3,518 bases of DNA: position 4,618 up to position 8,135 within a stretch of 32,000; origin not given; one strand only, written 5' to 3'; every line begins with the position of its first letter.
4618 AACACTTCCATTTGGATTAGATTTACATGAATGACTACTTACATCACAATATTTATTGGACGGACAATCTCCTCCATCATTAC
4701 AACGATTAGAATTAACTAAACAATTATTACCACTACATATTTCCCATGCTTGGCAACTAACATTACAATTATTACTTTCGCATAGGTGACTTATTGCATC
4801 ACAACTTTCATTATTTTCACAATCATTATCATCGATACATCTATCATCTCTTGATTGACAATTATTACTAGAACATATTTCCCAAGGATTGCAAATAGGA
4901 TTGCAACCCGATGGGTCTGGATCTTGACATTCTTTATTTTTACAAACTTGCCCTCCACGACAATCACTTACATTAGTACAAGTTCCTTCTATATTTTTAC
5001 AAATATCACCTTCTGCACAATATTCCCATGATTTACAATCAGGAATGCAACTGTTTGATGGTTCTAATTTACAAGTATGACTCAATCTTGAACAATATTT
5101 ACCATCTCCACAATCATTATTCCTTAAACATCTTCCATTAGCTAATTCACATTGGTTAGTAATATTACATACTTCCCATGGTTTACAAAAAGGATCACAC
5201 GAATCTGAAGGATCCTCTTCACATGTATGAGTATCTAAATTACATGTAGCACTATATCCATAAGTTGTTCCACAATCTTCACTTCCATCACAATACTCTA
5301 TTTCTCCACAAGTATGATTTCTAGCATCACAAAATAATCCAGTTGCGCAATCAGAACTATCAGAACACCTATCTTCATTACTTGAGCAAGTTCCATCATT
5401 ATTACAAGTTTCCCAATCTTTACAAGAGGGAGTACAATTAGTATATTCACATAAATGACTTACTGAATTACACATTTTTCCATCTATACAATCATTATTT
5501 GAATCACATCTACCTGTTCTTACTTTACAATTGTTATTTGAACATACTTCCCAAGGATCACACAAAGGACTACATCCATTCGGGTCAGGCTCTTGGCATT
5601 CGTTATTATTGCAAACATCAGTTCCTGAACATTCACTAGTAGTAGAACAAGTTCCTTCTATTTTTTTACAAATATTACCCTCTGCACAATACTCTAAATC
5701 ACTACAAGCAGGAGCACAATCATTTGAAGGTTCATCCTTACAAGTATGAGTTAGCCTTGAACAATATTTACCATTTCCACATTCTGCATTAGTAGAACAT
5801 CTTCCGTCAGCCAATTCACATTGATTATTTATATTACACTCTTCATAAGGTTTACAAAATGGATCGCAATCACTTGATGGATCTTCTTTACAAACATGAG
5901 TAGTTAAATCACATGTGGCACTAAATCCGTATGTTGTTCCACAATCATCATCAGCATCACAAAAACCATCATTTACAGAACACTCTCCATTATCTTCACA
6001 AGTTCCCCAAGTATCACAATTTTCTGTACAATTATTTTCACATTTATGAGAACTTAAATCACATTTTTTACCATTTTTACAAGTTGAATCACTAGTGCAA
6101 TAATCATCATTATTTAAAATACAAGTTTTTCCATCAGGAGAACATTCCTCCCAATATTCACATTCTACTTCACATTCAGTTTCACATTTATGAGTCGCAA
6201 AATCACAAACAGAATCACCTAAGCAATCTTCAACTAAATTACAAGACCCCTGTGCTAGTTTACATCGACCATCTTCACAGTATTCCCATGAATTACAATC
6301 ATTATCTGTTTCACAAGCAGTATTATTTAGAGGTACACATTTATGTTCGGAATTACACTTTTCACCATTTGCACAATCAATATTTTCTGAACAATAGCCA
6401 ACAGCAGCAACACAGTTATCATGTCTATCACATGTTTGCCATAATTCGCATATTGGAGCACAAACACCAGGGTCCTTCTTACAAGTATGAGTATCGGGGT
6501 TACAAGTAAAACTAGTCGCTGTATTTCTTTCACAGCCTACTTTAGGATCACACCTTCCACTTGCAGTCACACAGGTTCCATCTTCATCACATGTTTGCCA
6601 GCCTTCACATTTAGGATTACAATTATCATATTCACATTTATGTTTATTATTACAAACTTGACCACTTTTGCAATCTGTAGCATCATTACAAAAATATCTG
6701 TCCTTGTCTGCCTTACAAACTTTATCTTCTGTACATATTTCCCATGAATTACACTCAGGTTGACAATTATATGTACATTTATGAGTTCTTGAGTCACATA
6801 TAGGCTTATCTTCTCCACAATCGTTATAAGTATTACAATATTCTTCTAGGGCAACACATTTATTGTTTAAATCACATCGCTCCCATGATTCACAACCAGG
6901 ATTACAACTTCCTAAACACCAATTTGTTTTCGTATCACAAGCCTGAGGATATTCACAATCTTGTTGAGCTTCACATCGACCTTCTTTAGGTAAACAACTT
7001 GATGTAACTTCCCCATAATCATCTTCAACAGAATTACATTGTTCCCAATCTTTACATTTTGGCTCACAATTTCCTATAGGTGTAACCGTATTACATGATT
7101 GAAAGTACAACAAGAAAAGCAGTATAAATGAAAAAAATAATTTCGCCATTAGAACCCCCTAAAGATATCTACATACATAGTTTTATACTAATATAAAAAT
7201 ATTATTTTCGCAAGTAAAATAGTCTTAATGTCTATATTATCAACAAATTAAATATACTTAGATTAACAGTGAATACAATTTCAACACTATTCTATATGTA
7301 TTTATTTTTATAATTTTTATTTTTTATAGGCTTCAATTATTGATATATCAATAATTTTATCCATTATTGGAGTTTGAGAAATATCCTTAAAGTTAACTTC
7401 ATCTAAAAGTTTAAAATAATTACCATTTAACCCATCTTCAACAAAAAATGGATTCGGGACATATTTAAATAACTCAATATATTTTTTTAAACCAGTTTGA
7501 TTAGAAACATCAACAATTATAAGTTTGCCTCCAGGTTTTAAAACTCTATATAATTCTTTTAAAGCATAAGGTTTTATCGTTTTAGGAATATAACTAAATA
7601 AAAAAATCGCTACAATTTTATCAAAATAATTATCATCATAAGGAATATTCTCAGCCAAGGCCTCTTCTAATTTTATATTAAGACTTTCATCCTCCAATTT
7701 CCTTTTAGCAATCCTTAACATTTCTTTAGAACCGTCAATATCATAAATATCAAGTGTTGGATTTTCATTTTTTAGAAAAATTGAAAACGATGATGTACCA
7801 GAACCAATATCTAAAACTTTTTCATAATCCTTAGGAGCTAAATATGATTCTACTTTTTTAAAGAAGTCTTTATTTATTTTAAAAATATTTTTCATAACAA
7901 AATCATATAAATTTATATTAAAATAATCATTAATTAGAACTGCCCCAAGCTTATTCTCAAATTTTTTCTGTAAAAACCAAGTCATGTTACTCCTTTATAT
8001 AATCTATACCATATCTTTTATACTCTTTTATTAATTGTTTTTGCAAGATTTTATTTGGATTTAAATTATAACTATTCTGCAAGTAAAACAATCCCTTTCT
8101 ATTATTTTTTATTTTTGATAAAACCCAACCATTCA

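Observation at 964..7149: Giant (2061 aa) secreted protein built from ~25 eight-cysteine modules plus metazoan-type adhesion repeats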

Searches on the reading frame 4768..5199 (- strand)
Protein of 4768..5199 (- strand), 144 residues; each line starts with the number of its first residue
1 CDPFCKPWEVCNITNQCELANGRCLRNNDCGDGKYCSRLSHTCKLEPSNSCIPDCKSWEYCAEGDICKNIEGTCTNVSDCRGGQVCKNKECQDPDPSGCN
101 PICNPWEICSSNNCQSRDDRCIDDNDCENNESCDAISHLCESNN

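Call 53: predict_structure(alignment_id=A5)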
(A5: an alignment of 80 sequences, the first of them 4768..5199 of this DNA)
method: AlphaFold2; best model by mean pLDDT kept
length: 144 residues; sequences in the alignment: 80
mean_pLDDT: 86.2   pTM: 0.56
mean pLDDT of the five models: 86.2, 84.8, 83.6, 79.7, 78.9
residues with pLDDT >= 90: 56; 70-90: 82; 50-70: 6; < 50: 0
segments of 3 or more residues with pLDDT < 50: none
pLDDT, mean of each block of 10 residues (from residue 1): 86 92 91 91 91 90 92 87 83 71 77 79 89 90 81
secondary structure, 60 per line:
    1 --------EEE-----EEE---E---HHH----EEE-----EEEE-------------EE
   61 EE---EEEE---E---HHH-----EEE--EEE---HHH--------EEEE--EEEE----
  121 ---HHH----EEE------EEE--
elements in order: E9-11 E17-19 E34-36 E42-45 E59-62 E66-69 E85-87 E90-92 E107-110 E113-116 E131-133 E140-142

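Call 58: fold_search(model_id=the predicted structure, library=pdb)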
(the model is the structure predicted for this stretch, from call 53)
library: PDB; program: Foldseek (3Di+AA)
matches with E <= 10: 58; with E <= 0.001: 0
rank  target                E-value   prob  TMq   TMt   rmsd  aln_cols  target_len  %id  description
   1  5o57_MODEL_1_A        9.2e-02  0.21  0.14  0.20  13.0        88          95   20  Solution Structure of the N-terminal Region of Dkk4 (released 2018-06-13)
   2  8jxd_B                1.8e-01  0.06  0.12  0.11  21.1       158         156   16  Cryo-EM structure of rat megalin leg (released 2024-06-19)
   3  8hna                  4.4e-01  0.10  0.18  0.17  14.9       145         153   16  Crystal structure of N-terminal fragment (20-221aa) of human SCARF1 (released 2023-12-20)
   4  2ygq_A                5.0e-01  0.08  0.16  0.11  12.5       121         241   19  WIF domain-epidermal growth factor (EGF)-like domains 1-3 of human Wnt inhibitory factor 1 in complex with 1,2- dipalm (released 2011-07-13)
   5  8hn0_A                1.0e+00  0.09  0.21  0.27  12.1       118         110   16  Crystal structure of N-terminal fragment (20-132aa) of human SCARF1 (released 2023-12-20)
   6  2qzf                  1.1e+00  0.04  0.10  0.20  14.3        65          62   20  SCR1 of DAF from 1ojv fitted into cryoEM density (released 2007-10-30)
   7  3fju_B                1.3e+00  0.15  0.17  0.37   8.8        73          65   20  Ascaris suum carboxypeptidase inhibitor in complex with human carboxypeptidase A1 (released 2008-12-30)
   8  5z5k_B                1.7e+00  0.18  0.20  0.40   7.9        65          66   20  Structure of the DCC-Draxin complex (released 2018-06-20)
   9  6mgp_X                2.0e+00  0.02  0.13  0.13  14.6       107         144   15  Structure of human 4-1BB / 4-1BBL complex (released 2018-11-14)
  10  1ojv_A                2.0e+00  0.02  0.10  0.07  15.2        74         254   19  Decay accelerating factor (CD55): the structure of an intact human complement regulator. (released 2004-01-07)
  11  8jxb_B                2.0e+00  0.02  0.15  0.04  18.5       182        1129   19  Cryo-EM structure of rat megalin wingAc (released 2024-06-19)
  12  8em7_A                2.0e+00  0.02  0.12  0.01  17.7       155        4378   18  Cryo-EM structure of LRP2 at pH 5.2 (released 2023-02-08)
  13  9i3v_A                2.4e+00  0.03  0.17  0.02  15.7       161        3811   16  Cryo-EM structure of the human LRP2 ectodomain (released 2026-02-04)
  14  1ojw_A                2.4e+00  0.02  0.10  0.07  15.4        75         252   20  Decay accelerating factor (CD55): the structure of an intact human complement regulator. (released 2004-01-07)
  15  6b0a_A                2.6e+00  0.02  0.15  0.15  11.2       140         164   14  Crystal structure of Pfs25 in complex with the transmission blocking antibody 1269 (released 2017-11-15)
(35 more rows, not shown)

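Call 66: search_protein_families(library=ncbifam, proteins=[window:4768-5199:-], max_evalue=10)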
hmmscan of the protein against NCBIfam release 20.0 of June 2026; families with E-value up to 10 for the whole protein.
window:4768-5199:- (144 aa): 0 families

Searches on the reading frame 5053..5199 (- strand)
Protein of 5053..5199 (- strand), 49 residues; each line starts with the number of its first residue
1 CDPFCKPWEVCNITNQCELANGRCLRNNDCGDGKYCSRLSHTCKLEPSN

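Call 20: search_protein_families(library=pfam, proteins=[window:5053-5199:-], max_evalue=10)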
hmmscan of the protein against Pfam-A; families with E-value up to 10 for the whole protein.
seq(49 aa): 5 families
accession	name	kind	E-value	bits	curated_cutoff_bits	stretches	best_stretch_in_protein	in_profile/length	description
PF04706.18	Dickkopf_N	-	0.001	19.8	25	1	23-44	1-24/51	Dickkopf N-terminal cysteine-rich region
PF21481.3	DIKK1-2-4_C-subdom1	-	0.08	13.5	27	1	24-38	5-19/30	Dickkopf-related protein 1/2/4, C-terminal subdomain 1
PF08037.16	Attractin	-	0.16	12.4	25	1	10-44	3-31/55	Attractin family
PF09463.15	Opy2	-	0.2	12.4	22.1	1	17-44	4-28/35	Opy2 protein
PF21286.3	CFAI_FIMAC_N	-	7.4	6.8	27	1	4-14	9-18/21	Complement factor I, FIMAC N-terminal domain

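Call 34: search_protein_representatives(alignment_id=A2)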
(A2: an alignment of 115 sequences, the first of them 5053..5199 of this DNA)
Query: 115 sequences, 48 profile positions. Proteins with E-value up to 0.001 (for the whole library): 603; up to 1e-10: 187; up to 1e-30: 23. The best 150 are listed.
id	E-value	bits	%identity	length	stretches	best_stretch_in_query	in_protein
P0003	4.4e-237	782.5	-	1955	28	1-47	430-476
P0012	2.9e-232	767.1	-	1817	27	1-46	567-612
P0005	1.1e-216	717.1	-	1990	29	1-47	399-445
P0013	3.3e-57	206.6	-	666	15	2-46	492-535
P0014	1.1e-51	188.9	-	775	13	2-46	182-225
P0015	1.3e-50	185.6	-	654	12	2-45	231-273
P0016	6.8e-48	176.8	-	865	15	4-45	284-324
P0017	2.9e-46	171.6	-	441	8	2-46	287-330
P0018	9.3e-43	160.4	-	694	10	3-45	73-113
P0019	1.1e-42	160.1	-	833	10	1-46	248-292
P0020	1.9e-42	159.4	-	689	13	3-46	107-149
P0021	3.6e-41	155.3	-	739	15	3-44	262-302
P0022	2.5e-39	149.4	-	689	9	4-46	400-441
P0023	3.2e-37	142.7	-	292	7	2-43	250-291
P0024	2.4e-36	139.8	-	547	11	3-45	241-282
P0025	6.6e-36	138.4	-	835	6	1-45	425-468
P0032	4.8e-31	122.9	-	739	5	1-45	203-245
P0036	1.5e-28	114.9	-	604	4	1-46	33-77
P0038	2.6e-28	114.1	-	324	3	1-47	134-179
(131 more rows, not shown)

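Call 39: search_protein_families(library=pfam, alignment_id=A4, max_evalue=0.001)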
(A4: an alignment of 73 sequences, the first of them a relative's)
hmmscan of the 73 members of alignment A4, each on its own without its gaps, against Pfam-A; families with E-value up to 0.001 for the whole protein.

A. member 1, P0013 (666 aa): 0 families

B. families by the number of members that match (of 73 scanned): 28 families (the first 25 are shown)
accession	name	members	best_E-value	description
PF19232.4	DUF5885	14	1.4e-08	Family of unknown function (DUF5885)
PF23416.1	DUF7107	8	3.8e-12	Domain of unknown function (DUF7107)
PF01364.23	Peptidase_C25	4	1.9e-44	Peptidase family C25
PF04706.18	Dickkopf_N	3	1.2e-19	Dickkopf N-terminal cysteine-rich region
PF12947.13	EGF_3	3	4.4e-10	EGF domain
PF12662.13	cEGF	3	5.3e-10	Complement Clr-like EGF-like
PF25390.1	WD40_RLD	2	2.2e-37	RCC1-like domain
PF04151.21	PPC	2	4.5e-20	Bacterial pre-peptidase C-terminal domain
PF13540.12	RCC1_2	2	1.5e-16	Regulator of chromosome condensation (RCC1) repeat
PF00415.24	RCC1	2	2.1e-09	Regulator of chromosome condensation (RCC1) repeat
PF07645.21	EGF_CA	2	2.3e-08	Calcium-binding EGF domain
PF00008.33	EGF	2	1e-05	EGF-like domain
PF00128.31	Alpha-amylase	1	3.4e-46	Alpha amylase, catalytic domain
PF07676.18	PD40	1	1.3e-14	WD40-like Beta Propeller Repeat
PF06739.17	SBBP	1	3.7e-14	Beta-propeller repeat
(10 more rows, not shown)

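Call 50: search_solved_structures(query=A2, max_evalue=10, show_alignments=3)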
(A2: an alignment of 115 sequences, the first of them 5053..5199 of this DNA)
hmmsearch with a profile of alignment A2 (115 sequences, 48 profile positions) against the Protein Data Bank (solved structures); distinct sequences matched with E-value up to 10: 32.
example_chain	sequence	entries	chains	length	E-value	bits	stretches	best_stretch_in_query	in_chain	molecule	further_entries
4zrp_C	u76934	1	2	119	0.016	18.7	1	10-34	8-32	CD320 antigen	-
4zrq_C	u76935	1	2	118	0.02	18.4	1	10-36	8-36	CD320 antigen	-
2m86_A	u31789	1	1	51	0.029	17.9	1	7-40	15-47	MCo-PMI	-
2fyj_A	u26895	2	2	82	0.053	17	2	10-34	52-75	Low-density lipoprotein receptor-related protein 1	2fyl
5wow_A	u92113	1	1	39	0.085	16.4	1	15-45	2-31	Two inhibitor peptide topologies 2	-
7qbd_C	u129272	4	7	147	0.096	16.2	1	10-34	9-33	CD320 antigen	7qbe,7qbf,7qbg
2m0p_A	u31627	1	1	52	0.23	15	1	5-39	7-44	Low-density lipoprotein receptor-related protein 2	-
2jmv_A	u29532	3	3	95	0.43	14.1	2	21-44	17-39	Scytovirin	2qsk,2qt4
5z5k_B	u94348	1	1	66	0.46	14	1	24-46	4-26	Draxin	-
3fju_B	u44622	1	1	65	0.47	14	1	23-45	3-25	Carboxypeptidase A inhibitor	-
2fcw_B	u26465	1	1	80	0.51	13.9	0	5-34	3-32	Low-density lipoprotein receptor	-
5wov_A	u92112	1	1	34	0.52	13.9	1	15-43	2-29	Two inhibitor peptide topologies 2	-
1mcv_I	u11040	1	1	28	0.58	13.7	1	17-38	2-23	HEI-TOE I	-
8yw2_A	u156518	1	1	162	0.8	13.3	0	5-33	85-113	Very low-density lipoprotein receptor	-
1eep_A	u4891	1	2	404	1.1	12.9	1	3-22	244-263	INOSINE 5'-MONOPHOSPHATE DEHYDROGENASE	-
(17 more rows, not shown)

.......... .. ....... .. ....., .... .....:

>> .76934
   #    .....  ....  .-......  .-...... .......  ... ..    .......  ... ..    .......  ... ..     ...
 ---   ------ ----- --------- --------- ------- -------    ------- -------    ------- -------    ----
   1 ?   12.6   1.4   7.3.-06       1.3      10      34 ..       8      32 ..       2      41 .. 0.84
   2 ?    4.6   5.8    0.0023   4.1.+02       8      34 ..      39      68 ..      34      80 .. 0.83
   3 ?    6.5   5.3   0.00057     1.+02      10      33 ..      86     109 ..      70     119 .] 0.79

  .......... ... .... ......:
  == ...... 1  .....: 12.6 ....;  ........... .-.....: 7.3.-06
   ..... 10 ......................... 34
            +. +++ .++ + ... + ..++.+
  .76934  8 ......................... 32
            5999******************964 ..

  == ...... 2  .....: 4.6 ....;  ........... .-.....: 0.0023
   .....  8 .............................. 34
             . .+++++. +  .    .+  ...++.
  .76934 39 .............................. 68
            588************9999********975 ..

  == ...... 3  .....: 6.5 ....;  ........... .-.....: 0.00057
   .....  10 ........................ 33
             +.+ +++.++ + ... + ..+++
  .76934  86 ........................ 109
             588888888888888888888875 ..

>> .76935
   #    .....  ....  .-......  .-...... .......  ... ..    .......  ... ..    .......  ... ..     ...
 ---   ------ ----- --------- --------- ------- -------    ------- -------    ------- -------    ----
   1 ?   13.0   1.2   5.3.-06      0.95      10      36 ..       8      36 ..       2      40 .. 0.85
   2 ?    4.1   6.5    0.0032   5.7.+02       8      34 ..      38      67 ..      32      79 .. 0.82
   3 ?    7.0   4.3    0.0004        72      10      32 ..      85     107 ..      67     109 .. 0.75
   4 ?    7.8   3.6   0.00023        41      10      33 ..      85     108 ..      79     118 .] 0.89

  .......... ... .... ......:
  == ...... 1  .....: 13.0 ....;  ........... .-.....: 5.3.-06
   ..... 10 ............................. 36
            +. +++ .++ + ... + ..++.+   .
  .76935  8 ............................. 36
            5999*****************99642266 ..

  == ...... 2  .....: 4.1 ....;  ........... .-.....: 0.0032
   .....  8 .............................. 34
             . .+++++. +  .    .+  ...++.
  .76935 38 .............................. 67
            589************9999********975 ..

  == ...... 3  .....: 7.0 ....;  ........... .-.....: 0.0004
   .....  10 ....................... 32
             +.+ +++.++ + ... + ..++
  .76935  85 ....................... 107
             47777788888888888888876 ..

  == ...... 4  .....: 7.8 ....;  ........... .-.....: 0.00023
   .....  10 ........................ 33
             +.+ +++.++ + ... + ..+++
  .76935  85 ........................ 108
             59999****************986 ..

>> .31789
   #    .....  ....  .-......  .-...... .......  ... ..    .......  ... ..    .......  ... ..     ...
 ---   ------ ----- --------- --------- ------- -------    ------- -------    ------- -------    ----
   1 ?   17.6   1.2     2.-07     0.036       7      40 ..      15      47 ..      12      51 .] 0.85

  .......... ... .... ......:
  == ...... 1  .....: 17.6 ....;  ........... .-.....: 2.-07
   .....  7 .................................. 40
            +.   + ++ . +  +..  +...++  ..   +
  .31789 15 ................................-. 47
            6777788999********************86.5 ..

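Call 52: search_protein_families(library=pfam, proteins=[P0036, P0025, P0019, P0032, P0038, P0014, P0012], max_evalue=0.1)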
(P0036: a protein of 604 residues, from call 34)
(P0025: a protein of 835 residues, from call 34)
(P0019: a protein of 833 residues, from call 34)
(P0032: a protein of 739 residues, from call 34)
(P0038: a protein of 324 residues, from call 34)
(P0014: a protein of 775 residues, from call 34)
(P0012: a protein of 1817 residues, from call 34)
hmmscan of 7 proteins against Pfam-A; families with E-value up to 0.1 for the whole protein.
P0036 (604 aa): 3 families
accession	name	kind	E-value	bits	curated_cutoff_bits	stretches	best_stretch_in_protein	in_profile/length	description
PF19232.4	DUF5885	-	0.00075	19.4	33.2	1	86-169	14-97/265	Family of unknown function (DUF5885)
PF23416.1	DUF7107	-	0.0013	19.4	24.6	1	55-100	1-47/48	Domain of unknown function (DUF7107)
PF00299.24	Squash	-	0.027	14.9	22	1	148-173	3-28/29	Squash family serine protease inhibitor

P0025 (835 aa): 3 families
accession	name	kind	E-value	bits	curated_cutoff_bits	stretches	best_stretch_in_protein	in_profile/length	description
PF06247.17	Plasmod_Pvs28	-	0.00044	20.7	26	3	198-232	2-41/41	Pvs28 EGF domain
PF00008.33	EGF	-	0.0037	18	21.5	1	671-698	1-29/32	EGF-like domain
PF12946.13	EGF_MSP1_1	-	0.0079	16.6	27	1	711-746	2-37/37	MSP1 EGF domain 1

P0019 (833 aa): 2 families
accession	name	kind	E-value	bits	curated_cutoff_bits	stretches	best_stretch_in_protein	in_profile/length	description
PF00008.33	EGF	-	0.00055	20.6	21.5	1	393-420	1-29/32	EGF-like domain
PF23416.1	DUF7107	-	0.0075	17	24.6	1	80-122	1-42/48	Domain of unknown function (DUF7107)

P0032 (739 aa): 2 families
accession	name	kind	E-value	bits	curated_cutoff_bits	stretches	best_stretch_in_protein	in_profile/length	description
PF12947.13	EGF_3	-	5.3e-09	36.6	28.5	1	555-590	1-36/36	EGF domain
PF12661.13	hEGF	-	0.001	19.9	29.3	1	562-583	1-22/22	Human growth factor-like EGF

P0038 (324 aa): 0 families

P0014 (775 aa): 0 families

P0012 (1817 aa): 1 family
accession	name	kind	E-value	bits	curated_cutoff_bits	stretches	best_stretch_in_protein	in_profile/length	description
PF02412.23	TSP_3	-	6.6e-20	70.9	25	4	1511-1544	3-36/36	Thrombospondin type 3 repeat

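Call 66: search_protein_families(library=ncbifam, proteins=[window:5053-5199:-, P0014, P0019], max_evalue=10)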
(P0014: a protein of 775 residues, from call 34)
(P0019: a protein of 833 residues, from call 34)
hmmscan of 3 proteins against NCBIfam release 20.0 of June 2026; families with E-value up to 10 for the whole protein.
seq(49 aa): 1 family
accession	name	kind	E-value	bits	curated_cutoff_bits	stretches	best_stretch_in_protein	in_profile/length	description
TIGR04201.1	Myxo_Cys_RPT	repeat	0.072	13.3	25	1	24-37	5-18/22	Cys-rich repeat-containing protein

P0014 (775 aa): 0 families

P0019 (833 aa): 0 families

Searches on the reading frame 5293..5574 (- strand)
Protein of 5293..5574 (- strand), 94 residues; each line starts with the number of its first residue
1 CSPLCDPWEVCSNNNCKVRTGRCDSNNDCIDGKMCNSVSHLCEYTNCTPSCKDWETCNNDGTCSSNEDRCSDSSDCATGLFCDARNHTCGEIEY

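Call 20: search_protein_families(library=pfam, proteins=[window:5293-5574:-], max_evalue=10)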
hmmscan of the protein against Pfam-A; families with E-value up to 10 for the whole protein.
seq(94 aa): 5 families
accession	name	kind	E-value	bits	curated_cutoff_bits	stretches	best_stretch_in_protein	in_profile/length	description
PF21481.3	DIKK1-2-4_C-subdom1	-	0.13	12.8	27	1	68-85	3-19/30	Dickkopf-related protein 1/2/4, C-terminal subdomain 1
PF23416.1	DUF7107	-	0.16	12.8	24.6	1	5-36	8-42/48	Domain of unknown function (DUF7107)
PF06607.17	Prokineticin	-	0.24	12.2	21.6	1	13-84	16-88/97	Prokineticin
PF19232.4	DUF5885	-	0.81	9.5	33.2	1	1-89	12-102/265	Family of unknown function (DUF5885)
PF04706.18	Dickkopf_N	-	2.4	9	25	2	70-89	2-23/51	Dickkopf N-terminal cysteine-rich region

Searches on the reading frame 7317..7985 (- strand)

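Call 9: search_protein_families(library=pfam, proteins=[window:7317-7985:-], max_evalue=0.001)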
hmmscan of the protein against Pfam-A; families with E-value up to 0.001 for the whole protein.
window:7317-7985:- (222 aa): 10 families
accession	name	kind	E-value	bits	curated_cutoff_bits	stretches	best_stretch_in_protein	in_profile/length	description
PF13649.12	Methyltransf_25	-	1.9e-20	73.7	27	1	57-153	1-97/97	Methyltransferase domain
PF08241.18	Methyltransf_11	-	6.7e-19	68.8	21.2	1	58-157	1-95/95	Methyltransferase domain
PF13847.12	Methyltransf_31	-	6.5e-18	65.3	27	1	53-167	3-119/145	Methyltransferase domain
PF01209.24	Ubie_methyltran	-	8.5e-18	65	20.1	1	33-164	25-158/233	ubiE/COQ5 methyltransferase family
PF08242.18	Methyltransf_12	-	3.5e-14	53.8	30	1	58-155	1-98/98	Methyltransferase domain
PF13489.12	Methyltransf_23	-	1.1e-10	41.9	27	1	47-175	15-134/164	Methyltransferase domain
PF05175.20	MTS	-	9.1e-07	29.1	23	1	51-165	29-146/170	Methyltransferase small domain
PF05148.21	Methyltransf_8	-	3.2e-06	27.6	27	1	106-163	108-162/219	Hypothetical methyltransferase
PF01234.23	NNMT_PNMT_TEMT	-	0.00016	21.4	25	0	119-163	158-203/261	NNMT/PNMT/TEMT family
PF03848.20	TehB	-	0.00051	20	20.4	1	55-161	32-136/193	Tellurite resistance protein TehB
